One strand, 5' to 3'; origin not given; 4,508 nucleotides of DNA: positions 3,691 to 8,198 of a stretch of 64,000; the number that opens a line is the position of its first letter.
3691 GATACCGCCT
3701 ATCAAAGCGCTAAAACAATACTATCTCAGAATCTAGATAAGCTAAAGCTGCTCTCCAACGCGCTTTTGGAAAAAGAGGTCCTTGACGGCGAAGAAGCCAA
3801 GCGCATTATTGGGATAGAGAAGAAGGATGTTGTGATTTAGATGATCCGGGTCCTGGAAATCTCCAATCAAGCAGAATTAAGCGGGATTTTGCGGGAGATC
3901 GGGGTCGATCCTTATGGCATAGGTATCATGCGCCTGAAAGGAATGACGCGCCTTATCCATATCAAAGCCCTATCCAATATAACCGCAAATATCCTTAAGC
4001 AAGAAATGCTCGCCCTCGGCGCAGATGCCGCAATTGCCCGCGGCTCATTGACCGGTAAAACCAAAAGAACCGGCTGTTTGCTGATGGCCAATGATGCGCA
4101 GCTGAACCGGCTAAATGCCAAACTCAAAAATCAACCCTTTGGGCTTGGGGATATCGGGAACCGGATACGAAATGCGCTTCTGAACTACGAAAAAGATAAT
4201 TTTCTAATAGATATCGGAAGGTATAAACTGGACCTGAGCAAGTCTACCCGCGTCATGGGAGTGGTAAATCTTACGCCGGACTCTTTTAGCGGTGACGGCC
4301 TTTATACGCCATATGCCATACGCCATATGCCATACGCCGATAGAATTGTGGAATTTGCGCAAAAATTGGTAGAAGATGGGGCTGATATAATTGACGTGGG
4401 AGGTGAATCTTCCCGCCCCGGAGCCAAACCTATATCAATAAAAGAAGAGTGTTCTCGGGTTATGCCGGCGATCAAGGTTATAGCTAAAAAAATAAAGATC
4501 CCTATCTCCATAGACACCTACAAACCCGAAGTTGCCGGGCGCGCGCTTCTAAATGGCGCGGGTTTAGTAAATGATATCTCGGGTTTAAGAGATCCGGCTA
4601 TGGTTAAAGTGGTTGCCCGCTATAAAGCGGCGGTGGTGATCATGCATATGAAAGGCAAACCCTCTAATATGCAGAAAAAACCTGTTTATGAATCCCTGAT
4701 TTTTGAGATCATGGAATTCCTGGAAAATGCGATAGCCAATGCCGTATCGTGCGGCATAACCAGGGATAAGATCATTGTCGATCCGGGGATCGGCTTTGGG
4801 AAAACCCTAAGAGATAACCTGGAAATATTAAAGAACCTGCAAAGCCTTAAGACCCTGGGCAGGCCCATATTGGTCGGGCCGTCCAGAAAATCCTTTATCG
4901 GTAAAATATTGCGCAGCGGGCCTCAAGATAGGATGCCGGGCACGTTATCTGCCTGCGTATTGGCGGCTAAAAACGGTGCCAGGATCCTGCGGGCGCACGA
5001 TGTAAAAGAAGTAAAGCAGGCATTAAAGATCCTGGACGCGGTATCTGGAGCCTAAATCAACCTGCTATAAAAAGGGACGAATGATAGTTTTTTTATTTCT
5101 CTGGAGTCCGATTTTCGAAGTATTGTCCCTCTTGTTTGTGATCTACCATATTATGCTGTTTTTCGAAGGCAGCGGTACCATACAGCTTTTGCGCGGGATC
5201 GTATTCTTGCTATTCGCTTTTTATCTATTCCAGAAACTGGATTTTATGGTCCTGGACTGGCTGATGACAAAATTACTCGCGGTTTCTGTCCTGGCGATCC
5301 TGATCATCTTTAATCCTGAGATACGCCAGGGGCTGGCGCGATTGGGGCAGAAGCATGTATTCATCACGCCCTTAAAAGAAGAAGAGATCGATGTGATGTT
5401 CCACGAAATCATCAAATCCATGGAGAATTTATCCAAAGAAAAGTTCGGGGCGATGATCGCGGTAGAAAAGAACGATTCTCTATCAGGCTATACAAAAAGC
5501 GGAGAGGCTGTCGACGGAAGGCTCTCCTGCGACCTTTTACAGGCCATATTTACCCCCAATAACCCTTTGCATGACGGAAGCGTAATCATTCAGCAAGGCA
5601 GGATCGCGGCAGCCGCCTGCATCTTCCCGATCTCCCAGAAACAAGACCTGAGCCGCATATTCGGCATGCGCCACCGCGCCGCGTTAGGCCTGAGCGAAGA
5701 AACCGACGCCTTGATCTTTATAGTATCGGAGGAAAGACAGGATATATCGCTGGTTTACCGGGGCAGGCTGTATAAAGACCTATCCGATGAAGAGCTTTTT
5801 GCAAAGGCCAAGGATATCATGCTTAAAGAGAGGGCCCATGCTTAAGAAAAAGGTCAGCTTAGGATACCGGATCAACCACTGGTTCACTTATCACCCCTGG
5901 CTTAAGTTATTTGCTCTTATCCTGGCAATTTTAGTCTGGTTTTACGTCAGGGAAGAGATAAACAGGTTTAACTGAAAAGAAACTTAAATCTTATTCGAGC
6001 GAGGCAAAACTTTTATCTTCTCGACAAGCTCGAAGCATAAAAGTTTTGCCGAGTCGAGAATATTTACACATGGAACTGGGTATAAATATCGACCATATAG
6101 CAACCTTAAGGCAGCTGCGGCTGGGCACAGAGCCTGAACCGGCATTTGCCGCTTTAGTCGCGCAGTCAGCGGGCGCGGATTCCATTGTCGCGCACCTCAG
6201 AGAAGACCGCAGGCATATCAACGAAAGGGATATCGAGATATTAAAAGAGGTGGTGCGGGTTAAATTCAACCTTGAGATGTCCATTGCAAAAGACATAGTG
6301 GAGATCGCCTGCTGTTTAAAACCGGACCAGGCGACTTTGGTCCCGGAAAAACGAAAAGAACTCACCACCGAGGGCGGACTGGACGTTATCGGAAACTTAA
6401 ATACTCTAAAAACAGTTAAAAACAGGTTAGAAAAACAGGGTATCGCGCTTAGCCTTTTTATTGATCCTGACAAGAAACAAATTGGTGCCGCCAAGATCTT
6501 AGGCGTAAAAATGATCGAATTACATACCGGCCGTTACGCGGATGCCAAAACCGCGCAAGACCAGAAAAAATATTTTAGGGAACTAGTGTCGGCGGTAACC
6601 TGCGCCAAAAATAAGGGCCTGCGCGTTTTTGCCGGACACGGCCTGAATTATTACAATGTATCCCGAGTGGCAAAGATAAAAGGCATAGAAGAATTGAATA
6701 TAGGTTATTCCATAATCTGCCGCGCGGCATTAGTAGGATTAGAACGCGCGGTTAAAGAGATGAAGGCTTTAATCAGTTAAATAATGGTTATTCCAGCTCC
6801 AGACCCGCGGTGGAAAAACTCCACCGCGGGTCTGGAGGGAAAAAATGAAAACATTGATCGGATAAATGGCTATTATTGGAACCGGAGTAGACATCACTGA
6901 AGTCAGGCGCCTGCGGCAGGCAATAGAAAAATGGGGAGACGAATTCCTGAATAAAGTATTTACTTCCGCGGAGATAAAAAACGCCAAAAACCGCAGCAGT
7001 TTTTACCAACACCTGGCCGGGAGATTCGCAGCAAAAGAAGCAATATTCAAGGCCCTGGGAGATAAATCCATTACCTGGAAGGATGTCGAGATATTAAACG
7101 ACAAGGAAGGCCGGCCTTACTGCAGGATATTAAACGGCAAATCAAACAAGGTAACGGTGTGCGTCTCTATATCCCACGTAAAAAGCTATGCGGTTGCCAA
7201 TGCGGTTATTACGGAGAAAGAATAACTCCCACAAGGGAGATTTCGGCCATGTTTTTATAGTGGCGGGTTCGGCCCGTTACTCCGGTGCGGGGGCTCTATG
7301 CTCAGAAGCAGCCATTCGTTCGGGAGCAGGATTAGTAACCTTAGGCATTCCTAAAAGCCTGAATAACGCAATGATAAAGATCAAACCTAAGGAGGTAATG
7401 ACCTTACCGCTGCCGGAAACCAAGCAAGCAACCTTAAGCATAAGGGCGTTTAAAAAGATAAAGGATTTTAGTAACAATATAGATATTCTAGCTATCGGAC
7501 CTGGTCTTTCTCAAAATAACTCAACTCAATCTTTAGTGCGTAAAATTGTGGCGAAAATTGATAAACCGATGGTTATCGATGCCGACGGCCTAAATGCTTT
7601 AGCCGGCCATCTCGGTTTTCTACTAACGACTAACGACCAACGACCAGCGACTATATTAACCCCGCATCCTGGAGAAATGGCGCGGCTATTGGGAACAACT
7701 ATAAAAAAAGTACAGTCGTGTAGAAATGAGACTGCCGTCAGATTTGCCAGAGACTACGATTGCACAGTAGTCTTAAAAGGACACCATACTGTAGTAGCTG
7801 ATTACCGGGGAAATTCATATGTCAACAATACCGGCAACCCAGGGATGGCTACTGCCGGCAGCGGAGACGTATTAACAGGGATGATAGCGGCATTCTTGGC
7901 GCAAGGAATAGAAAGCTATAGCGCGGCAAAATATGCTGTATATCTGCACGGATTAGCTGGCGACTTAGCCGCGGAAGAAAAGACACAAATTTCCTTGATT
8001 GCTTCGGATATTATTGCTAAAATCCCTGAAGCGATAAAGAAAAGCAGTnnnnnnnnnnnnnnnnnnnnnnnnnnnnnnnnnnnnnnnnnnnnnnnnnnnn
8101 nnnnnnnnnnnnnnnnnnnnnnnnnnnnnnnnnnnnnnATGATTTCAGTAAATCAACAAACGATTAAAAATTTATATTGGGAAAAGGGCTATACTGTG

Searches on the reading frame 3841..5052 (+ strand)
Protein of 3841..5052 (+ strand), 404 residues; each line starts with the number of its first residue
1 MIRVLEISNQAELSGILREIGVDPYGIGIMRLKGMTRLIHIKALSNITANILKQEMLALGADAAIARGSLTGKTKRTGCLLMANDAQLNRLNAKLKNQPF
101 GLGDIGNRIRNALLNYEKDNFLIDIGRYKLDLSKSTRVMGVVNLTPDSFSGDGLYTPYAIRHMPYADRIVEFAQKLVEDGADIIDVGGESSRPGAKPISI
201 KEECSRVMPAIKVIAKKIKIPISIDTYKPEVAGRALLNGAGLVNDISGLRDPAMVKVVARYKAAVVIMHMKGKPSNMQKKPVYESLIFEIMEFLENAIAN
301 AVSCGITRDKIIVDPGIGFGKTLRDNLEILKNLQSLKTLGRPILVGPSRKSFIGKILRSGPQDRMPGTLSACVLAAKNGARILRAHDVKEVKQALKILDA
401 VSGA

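Call 102: search_protein_families(library=pfam, proteins=[window:3841-5052:+], max_evalue=0.00001)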
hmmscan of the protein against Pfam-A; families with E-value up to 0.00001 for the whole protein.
window:3841-5052:+ (404 aa): 1 family
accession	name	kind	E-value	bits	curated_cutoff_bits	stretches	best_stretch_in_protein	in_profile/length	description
PF00809.28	Pterin_bind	-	2.1e-77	260.5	25.5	1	139-386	1-244/244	Pterin binding enzyme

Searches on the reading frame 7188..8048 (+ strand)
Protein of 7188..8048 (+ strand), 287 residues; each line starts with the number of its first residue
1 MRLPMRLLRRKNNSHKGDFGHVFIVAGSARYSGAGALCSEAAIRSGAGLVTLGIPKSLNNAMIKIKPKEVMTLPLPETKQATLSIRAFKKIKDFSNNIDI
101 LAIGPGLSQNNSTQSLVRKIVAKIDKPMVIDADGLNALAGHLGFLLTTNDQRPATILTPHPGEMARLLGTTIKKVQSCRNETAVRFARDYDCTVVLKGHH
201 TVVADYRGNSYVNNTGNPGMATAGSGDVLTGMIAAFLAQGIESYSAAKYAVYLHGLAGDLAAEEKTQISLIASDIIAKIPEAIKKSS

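Call 102: search_protein_families(library=pfam, proteins=[window:7188-8048:+], max_evalue=0.00001)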
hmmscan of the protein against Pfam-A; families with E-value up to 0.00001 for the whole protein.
window:7188-8048:+ (287 aa): 3 families
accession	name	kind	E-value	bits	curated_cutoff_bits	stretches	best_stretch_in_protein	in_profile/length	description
PF01256.23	Carb_kinase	-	5.5e-62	209.8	27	1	22-280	1-241/242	NAD(P)H-hydrate dehydratase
PF02110.20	HK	-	1e-08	35.3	27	1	91-268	43-229/247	Hydroxyethylthiazole kinase family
PF08543.17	Phos_pyr_kin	-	2.7e-08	33.9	27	1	98-250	59-224/246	Phosphomethylpyrimidine kinase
